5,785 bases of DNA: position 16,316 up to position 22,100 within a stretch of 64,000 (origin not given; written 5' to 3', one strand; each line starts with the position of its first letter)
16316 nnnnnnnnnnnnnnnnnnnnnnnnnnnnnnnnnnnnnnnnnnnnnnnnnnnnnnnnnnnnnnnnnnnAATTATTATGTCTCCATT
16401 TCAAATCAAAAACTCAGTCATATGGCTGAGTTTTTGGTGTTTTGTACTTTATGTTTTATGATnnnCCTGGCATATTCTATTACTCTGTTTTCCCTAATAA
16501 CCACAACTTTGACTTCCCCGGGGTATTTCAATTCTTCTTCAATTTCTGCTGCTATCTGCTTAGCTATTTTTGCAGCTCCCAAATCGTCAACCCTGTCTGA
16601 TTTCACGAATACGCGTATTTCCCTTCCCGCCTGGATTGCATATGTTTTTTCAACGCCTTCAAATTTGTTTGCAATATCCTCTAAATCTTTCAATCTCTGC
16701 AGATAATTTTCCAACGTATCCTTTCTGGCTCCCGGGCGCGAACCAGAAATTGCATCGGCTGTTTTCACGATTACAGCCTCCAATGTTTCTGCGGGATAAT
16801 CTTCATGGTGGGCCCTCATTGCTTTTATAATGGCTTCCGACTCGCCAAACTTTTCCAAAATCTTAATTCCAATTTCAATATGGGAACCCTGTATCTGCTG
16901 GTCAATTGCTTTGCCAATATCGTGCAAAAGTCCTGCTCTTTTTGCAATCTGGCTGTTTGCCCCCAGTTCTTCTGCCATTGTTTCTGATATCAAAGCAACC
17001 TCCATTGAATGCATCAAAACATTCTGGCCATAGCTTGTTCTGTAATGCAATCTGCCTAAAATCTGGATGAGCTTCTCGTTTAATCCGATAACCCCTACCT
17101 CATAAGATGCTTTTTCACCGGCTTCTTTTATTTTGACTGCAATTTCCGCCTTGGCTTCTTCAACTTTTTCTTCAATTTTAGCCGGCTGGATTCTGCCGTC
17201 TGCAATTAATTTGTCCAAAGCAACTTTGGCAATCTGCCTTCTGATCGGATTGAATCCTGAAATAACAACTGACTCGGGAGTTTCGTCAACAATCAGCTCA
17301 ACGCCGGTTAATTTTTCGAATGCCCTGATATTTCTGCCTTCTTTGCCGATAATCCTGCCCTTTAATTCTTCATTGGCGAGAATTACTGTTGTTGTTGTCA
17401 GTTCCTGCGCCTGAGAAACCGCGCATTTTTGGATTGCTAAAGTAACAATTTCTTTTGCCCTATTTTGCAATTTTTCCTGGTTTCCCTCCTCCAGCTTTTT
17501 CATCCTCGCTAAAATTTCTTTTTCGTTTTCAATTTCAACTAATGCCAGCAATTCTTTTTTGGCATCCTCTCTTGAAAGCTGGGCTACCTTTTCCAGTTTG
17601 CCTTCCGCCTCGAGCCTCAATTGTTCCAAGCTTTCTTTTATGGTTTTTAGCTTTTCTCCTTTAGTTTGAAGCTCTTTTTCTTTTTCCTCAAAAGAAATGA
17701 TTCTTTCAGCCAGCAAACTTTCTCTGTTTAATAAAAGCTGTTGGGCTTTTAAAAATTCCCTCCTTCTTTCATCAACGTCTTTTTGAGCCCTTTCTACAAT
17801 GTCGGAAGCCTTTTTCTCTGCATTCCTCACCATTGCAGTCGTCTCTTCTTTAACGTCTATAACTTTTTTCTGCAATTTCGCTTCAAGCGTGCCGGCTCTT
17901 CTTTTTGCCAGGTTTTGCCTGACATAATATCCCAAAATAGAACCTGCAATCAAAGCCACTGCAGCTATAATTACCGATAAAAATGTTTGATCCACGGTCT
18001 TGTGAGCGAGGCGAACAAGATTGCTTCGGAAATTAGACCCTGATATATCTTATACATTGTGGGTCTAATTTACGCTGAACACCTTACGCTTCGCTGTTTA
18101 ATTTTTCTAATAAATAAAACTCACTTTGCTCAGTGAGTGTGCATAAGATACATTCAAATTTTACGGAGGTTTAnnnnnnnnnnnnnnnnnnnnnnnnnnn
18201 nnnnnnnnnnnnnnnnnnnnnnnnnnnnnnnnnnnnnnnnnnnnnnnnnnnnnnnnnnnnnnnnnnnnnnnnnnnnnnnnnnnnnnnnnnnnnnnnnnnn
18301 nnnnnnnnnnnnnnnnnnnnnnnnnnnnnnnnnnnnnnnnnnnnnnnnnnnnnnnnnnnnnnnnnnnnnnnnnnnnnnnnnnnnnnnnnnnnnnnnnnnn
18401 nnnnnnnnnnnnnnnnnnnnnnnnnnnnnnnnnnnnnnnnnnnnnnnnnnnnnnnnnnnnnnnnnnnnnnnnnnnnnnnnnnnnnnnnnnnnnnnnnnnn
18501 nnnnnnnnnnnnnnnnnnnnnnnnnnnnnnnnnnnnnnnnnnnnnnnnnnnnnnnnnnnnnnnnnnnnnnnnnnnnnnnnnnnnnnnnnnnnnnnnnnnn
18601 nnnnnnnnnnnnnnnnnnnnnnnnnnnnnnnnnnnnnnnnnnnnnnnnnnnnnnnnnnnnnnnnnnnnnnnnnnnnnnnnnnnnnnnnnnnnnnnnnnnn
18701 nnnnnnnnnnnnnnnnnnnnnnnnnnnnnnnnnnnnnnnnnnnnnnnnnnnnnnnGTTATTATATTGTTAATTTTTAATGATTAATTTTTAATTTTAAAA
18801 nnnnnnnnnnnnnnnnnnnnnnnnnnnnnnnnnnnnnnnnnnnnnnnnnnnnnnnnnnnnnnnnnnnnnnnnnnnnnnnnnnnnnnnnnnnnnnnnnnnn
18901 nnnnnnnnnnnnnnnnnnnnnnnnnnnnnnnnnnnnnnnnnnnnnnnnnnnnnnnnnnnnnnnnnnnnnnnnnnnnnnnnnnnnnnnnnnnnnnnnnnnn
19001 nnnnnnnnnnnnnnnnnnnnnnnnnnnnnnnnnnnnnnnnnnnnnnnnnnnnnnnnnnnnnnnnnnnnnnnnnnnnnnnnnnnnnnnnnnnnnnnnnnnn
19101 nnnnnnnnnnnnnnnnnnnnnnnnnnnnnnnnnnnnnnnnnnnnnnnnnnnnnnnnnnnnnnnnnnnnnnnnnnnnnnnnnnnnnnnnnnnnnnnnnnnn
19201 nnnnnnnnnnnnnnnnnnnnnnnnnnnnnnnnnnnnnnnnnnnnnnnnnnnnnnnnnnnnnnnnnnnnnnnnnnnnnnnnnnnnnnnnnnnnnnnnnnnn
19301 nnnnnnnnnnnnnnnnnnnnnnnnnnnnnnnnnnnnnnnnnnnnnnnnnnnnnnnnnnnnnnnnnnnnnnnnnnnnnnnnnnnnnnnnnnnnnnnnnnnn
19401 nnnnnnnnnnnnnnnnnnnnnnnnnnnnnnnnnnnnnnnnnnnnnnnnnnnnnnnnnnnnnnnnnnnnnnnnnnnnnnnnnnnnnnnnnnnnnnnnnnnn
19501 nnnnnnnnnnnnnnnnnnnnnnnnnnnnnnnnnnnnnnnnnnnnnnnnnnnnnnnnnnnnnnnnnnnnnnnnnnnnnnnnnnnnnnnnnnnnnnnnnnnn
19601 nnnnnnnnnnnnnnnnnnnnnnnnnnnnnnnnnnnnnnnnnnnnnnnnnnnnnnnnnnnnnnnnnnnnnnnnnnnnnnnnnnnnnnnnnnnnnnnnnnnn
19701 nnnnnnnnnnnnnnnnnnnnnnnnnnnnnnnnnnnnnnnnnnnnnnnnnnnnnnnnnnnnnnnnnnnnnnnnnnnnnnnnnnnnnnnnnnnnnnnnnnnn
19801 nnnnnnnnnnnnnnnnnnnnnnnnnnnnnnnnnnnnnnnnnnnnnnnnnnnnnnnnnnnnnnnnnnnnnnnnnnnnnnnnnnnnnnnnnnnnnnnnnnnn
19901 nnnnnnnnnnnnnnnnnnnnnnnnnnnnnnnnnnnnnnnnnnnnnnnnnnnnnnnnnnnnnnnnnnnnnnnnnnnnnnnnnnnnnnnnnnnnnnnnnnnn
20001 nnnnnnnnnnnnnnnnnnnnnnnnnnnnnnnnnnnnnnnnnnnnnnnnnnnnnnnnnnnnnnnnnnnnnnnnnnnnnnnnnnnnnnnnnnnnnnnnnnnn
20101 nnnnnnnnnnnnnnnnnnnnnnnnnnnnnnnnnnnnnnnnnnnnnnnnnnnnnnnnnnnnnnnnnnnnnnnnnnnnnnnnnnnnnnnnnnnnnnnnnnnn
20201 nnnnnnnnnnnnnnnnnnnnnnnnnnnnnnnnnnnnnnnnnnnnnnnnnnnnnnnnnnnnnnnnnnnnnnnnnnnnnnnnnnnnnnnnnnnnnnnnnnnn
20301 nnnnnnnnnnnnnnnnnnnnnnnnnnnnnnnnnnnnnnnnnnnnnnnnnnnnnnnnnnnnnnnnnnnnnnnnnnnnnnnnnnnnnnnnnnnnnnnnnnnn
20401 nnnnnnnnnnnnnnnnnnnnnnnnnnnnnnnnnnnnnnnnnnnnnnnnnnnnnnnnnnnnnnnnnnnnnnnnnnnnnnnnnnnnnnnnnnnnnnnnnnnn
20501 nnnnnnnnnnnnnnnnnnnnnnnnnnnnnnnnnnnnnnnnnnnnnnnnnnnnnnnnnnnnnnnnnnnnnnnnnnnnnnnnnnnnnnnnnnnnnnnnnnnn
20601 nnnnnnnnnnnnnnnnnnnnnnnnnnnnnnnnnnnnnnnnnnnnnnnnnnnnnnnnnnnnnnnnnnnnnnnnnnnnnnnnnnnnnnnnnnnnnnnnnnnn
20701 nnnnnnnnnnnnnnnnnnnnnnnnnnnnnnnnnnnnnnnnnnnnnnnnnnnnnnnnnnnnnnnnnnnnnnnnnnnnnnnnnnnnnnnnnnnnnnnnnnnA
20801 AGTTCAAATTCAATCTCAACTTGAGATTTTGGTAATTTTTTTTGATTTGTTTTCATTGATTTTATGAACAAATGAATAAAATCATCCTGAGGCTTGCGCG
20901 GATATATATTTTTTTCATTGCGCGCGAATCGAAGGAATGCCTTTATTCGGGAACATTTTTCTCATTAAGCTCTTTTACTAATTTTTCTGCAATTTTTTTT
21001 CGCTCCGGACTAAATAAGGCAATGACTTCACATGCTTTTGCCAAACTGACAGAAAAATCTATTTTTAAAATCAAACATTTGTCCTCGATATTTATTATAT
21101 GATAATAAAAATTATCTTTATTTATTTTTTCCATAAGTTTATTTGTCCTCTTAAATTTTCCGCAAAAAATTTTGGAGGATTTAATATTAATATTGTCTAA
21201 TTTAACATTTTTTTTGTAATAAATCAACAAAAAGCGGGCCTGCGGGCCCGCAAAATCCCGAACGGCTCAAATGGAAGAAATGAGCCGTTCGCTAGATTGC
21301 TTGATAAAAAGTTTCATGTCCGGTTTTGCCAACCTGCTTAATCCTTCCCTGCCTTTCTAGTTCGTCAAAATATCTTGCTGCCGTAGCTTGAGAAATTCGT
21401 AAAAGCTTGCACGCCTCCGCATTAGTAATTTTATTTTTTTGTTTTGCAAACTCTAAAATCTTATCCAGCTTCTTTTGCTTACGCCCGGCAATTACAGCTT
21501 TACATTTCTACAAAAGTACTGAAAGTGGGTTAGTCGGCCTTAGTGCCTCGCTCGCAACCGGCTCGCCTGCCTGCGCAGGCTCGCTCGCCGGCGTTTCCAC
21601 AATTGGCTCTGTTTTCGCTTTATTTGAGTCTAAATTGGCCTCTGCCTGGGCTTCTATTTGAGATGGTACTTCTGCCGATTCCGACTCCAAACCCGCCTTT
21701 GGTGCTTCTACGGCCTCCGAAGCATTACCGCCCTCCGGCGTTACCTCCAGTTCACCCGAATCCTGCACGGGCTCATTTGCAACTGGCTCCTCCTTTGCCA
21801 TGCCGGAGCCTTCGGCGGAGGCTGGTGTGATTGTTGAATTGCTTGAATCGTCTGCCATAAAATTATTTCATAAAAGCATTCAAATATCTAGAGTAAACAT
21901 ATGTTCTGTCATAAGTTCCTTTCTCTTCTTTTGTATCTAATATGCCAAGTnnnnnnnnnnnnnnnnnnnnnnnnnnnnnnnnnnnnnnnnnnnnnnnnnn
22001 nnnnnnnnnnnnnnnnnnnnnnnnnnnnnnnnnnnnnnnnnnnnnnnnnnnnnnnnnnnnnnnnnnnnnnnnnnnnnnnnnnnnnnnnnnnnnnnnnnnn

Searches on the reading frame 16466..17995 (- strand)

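Call 45: search_protein_families(library=pfam, proteins=[window:16466-17995:-], max_evalue=0.001)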
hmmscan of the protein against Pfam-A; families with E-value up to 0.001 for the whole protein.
window:16466-17995:- (510 aa): 5 families
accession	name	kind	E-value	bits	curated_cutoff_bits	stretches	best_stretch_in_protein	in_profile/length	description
PF12072.13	RNase_Y_N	-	3.7e-21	75.9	32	1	7-193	2-199/201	RNase Y N-terminal region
PF01966.28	HD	-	5e-21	75.6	22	1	327-417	2-114/116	HD domain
PF00013.35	KH_1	-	2.5e-08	34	21.5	1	203-260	2-64/66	KH domain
PF08668.18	HDOD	-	7.7e-06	26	22.9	1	325-374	94-144/196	HDOD domain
PF13083.13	KH_KhpA-B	-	0.00053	20.3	32.1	0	180-230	8-58/73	KhpA/KhpB, KH domain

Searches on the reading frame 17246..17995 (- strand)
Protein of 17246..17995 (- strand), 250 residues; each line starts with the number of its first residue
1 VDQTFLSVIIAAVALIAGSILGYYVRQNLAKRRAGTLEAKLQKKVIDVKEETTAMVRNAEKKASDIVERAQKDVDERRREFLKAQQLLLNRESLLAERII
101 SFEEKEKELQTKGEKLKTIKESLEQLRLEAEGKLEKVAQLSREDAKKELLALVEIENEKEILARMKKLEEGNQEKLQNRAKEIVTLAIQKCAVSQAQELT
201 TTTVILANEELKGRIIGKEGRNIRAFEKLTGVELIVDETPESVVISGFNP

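Call 63: search_protein_families(library=pfam, alignment_id=A5, max_evalue=0.00001)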
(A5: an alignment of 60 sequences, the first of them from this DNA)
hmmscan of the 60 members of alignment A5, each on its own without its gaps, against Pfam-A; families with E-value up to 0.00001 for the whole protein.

A. member 1, seq(250 aa): 2 families
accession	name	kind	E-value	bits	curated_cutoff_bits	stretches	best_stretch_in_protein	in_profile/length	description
PF12072.13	RNase_Y_N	-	4.2e-22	79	32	1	7-193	2-199/201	RNase Y N-terminal region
PF00013.35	KH_1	-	1.2e-07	31.9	21.5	1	203-249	2-53/66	KH domain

B. families by the number of members that match (of 60 scanned): 71 families (the first 25 are shown)
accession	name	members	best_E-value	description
PF12706.13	Lactamase_B_2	3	3.8e-16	Beta-lactamase superfamily domain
PF00009.33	GTP_EFTU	2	2.2e-61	Elongation factor Tu GTP binding domain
PF00753.33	Lactamase_B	2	1e-10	Metallo-beta-lactamase superfamily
PF00154.27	RecA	1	3.2e-113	recA bacterial DNA recombination protein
PF00012.26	HSP70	1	4.6e-104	Hsp70 protein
PF01795.25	Methyltransf_5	1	9.9e-88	MraW methylase family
PF01116.26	F_bP_aldolase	1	5.7e-77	Fructose-bisphosphate aldolase class-II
PF00579.31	tRNA-synt_1b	1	7e-75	tRNA synthetases class I (W and Y)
PF13561.12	adh_short_C2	1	1.8e-67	Enoyl-(Acyl carrier protein) reductase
PF00106.31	adh_short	1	1.8e-60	short chain dehydrogenase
PF04402.19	SIMPL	1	8e-51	Protein of unknown function (DUF541)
PF13483.12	Lactamase_B_3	1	1.9e-49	Beta-lactamase superfamily domain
PF01245.26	Ribosomal_L19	1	3.4e-43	Ribosomal protein L19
PF00164.32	Ribosom_S12_S23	1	2.8e-37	Ribosomal protein S12/S23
PF00436.31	SSB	1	3e-36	Single-strand binding protein family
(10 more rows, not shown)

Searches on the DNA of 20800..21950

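Call 96: search_rna_families(source=window, start=20800, end=21950, threshold=evalue, max_evalue=0.1)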
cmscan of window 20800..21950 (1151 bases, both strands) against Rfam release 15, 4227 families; matches with E-value up to 0.1: 0.
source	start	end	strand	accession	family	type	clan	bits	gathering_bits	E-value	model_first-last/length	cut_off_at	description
